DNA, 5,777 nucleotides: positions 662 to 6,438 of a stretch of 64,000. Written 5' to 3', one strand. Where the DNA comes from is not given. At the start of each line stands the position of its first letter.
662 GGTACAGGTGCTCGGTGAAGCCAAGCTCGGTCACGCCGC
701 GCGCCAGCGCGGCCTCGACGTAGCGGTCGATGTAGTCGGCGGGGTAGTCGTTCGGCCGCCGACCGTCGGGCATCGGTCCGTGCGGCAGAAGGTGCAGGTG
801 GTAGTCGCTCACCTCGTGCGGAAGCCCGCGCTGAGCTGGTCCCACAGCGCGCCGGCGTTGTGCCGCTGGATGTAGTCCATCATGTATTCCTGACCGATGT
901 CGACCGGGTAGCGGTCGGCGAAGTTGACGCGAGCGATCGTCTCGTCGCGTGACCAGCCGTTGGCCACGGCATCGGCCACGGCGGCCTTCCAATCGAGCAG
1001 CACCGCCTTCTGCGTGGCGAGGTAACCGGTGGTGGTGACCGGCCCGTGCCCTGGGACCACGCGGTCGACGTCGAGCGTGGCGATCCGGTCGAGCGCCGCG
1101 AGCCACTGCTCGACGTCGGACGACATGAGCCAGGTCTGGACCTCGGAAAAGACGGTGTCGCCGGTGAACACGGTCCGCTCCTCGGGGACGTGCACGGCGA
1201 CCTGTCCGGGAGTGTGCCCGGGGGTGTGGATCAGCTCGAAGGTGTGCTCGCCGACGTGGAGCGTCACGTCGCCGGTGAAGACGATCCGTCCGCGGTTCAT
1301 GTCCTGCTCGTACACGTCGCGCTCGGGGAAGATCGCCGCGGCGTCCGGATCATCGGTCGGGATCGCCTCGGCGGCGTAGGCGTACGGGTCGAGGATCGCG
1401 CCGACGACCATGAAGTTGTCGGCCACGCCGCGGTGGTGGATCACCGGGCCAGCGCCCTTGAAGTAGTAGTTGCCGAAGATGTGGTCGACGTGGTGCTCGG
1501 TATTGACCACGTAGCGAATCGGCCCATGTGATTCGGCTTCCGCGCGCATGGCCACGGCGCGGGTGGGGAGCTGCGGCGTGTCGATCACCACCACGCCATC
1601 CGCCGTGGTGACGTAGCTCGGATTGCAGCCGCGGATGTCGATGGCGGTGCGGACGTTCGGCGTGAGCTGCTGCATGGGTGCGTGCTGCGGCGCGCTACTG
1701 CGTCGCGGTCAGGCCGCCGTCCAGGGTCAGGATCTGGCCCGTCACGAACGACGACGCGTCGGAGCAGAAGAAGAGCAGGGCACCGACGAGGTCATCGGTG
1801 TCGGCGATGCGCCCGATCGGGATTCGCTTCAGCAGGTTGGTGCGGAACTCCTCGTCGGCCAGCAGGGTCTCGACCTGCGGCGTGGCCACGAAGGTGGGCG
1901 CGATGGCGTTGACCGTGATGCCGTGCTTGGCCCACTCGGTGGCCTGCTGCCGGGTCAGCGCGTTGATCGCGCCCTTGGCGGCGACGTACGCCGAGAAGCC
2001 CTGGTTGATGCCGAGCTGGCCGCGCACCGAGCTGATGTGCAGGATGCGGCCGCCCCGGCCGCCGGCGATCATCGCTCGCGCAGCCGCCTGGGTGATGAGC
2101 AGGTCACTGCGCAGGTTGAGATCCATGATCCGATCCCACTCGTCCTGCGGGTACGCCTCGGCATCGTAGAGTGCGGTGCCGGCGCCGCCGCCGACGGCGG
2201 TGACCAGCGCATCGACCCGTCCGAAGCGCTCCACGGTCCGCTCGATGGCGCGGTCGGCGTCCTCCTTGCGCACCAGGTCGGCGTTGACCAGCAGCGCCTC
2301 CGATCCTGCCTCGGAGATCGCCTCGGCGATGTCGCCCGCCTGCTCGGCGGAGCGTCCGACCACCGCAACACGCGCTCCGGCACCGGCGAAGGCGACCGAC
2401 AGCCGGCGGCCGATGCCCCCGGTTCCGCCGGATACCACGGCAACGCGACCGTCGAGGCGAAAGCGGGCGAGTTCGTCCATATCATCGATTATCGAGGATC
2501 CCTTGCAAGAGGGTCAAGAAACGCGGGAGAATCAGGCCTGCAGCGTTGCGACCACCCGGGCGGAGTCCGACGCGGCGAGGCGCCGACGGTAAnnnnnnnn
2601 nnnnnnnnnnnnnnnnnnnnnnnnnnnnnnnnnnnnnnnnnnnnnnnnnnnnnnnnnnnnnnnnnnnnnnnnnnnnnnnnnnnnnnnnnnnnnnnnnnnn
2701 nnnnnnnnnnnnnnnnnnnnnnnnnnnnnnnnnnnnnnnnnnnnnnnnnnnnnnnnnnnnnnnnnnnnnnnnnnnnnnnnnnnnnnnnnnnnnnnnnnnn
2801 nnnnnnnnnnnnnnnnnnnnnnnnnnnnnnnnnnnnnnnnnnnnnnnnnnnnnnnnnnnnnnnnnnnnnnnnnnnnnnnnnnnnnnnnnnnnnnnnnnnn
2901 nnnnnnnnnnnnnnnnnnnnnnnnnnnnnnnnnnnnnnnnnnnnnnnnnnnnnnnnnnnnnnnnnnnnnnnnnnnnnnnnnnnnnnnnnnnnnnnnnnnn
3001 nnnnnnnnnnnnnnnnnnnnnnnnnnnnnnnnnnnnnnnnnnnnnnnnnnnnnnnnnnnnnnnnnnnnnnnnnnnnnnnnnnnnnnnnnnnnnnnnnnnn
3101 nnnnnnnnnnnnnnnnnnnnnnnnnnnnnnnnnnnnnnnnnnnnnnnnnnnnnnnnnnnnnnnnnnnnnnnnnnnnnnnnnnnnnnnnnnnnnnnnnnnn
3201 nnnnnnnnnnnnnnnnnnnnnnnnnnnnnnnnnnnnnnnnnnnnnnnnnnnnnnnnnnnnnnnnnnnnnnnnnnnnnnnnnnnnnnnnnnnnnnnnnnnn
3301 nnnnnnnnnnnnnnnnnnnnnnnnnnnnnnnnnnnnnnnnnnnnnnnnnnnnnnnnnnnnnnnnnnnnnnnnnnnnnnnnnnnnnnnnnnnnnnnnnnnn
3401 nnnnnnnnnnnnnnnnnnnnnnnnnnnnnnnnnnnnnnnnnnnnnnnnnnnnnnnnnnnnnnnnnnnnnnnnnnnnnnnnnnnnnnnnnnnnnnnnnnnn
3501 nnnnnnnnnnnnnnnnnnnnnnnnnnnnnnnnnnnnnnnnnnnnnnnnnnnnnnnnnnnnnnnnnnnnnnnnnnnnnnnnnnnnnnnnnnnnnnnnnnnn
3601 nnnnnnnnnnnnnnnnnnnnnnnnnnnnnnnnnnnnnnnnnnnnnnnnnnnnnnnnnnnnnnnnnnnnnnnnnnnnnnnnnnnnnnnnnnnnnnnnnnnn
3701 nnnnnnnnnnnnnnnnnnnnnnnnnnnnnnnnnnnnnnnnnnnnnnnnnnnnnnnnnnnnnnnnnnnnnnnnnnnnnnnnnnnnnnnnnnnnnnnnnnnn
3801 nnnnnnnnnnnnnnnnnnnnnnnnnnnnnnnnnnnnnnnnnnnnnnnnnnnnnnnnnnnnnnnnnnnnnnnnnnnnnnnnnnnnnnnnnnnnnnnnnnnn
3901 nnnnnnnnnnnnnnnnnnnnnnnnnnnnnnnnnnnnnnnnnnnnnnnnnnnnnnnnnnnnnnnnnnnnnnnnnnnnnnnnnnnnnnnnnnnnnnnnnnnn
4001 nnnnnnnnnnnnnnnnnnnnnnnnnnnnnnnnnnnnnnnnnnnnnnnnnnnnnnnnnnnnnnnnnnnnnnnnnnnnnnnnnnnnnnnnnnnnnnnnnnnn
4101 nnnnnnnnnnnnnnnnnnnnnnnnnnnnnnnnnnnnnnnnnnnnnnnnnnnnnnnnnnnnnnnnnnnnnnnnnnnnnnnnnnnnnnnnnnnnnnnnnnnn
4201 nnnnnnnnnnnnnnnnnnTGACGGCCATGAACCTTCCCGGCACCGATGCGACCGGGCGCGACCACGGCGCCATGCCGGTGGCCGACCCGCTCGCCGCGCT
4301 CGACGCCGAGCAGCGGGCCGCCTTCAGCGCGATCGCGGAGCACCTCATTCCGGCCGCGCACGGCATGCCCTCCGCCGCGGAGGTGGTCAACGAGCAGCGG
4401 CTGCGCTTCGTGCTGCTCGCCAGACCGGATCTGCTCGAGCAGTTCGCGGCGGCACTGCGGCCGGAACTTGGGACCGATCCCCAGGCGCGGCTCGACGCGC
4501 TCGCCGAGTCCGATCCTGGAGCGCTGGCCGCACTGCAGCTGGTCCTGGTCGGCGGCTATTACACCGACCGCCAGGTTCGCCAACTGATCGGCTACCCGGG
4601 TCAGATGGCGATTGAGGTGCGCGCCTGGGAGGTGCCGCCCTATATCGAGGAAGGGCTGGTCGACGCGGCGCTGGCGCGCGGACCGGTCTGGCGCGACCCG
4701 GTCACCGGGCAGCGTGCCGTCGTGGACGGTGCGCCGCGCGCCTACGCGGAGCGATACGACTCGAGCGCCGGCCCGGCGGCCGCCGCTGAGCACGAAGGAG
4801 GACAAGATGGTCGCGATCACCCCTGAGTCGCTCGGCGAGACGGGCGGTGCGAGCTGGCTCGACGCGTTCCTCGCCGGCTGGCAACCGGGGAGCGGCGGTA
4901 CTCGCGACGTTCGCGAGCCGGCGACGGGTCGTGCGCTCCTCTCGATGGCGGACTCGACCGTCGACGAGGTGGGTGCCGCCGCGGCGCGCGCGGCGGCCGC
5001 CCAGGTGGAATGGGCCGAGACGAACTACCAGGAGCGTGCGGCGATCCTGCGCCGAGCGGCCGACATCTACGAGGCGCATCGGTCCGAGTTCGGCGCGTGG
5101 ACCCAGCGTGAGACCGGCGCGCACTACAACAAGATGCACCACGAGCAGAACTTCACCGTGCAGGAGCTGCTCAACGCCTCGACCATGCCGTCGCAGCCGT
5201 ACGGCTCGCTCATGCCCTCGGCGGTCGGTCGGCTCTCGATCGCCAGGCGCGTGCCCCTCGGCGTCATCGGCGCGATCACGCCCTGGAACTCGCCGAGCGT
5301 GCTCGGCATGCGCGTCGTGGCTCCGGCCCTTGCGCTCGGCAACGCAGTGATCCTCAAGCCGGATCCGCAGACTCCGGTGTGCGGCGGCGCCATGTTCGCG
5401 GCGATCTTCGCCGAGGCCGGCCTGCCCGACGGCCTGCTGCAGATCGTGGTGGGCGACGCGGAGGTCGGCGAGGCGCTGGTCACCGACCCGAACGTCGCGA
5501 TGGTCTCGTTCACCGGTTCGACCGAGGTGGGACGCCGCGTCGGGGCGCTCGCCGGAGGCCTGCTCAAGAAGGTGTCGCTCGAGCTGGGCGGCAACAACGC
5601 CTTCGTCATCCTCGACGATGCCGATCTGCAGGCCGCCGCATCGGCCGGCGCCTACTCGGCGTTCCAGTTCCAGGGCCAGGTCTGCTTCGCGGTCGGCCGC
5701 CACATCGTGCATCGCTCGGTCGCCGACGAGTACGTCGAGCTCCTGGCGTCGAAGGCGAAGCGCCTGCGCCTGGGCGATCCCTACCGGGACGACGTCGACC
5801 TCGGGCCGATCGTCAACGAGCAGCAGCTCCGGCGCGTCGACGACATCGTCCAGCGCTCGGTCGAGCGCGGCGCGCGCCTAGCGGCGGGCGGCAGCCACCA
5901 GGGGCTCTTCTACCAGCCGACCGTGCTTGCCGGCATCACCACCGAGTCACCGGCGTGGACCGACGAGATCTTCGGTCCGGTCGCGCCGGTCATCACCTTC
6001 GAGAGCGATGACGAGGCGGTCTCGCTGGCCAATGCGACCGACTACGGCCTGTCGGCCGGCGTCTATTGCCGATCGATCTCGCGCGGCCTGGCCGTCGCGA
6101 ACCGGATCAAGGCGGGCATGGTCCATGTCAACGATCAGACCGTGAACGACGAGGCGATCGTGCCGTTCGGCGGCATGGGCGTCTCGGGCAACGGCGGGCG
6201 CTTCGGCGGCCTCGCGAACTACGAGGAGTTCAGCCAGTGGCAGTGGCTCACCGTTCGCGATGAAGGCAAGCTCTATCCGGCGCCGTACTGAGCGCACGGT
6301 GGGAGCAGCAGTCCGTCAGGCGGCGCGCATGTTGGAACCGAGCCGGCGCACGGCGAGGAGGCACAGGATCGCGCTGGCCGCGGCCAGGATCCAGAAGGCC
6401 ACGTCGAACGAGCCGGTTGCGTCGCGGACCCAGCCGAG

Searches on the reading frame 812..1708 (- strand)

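Call 58: search_protein_families(library=pfam, proteins=[window:812-1708:-], max_evalue=0.001)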
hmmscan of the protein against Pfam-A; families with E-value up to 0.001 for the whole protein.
window:812-1708:- (299 aa): 1 family
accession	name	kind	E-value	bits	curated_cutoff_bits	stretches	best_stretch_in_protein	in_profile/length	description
PF00753.33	Lactamase_B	-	1.1e-27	97.6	22.7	1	26-221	4-196/196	Metallo-beta-lactamase superfamily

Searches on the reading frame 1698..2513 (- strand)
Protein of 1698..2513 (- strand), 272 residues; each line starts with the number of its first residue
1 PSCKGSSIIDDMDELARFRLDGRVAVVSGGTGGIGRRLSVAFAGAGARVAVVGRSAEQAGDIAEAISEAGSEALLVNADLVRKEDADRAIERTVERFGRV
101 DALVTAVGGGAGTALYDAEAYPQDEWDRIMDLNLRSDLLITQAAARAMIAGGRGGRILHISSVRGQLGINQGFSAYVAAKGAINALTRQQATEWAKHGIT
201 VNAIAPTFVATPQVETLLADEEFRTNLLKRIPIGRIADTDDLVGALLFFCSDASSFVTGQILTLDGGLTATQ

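Call 58: search_protein_families(library=pfam, proteins=[window:1698-2513:-], max_evalue=0.001)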
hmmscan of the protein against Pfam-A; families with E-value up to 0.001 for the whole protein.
window:1698-2513:- (272 aa): 4 families
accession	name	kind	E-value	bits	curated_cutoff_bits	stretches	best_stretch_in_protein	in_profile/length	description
PF13561.12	adh_short_C2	-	8e-55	186.4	27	1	32-269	6-236/236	Enoyl-(Acyl carrier protein) reductase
PF00106.31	adh_short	-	1.3e-46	159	26.6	1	23-220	1-193/195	short chain dehydrogenase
PF08659.16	KR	-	3.1e-10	40.7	22.6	1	26-193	4-166/180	KR domain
PF01370.27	Epimerase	-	0.00069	19.5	20.9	0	26-162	2-115/240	NAD dependent epimerase/dehydratase family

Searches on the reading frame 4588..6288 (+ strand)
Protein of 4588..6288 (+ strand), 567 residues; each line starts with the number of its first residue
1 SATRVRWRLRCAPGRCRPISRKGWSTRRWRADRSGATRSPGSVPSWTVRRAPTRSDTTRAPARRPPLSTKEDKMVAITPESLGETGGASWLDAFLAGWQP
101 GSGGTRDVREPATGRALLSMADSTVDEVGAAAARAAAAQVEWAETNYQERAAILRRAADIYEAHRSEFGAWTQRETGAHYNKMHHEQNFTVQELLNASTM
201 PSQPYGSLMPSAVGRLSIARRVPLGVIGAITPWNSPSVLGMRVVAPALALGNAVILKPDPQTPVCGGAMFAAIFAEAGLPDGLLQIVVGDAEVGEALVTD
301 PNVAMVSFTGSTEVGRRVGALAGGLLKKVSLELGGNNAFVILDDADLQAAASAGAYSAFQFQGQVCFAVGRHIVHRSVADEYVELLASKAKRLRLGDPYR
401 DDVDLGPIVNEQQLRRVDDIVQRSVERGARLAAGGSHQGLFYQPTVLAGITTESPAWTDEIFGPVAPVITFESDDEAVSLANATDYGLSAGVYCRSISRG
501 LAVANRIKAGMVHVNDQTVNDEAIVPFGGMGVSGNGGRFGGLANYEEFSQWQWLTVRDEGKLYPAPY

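Call 58: search_protein_families(library=pfam, proteins=[window:4588-6288:+], max_evalue=0.001)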
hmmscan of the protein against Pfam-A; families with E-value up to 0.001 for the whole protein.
window:4588-6288:+ (567 aa): 1 family
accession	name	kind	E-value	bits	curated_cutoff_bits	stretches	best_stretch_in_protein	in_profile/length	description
PF00171.27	Aldedh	-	1.5e-150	502.3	23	1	98-553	1-460/461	Aldehyde dehydrogenase family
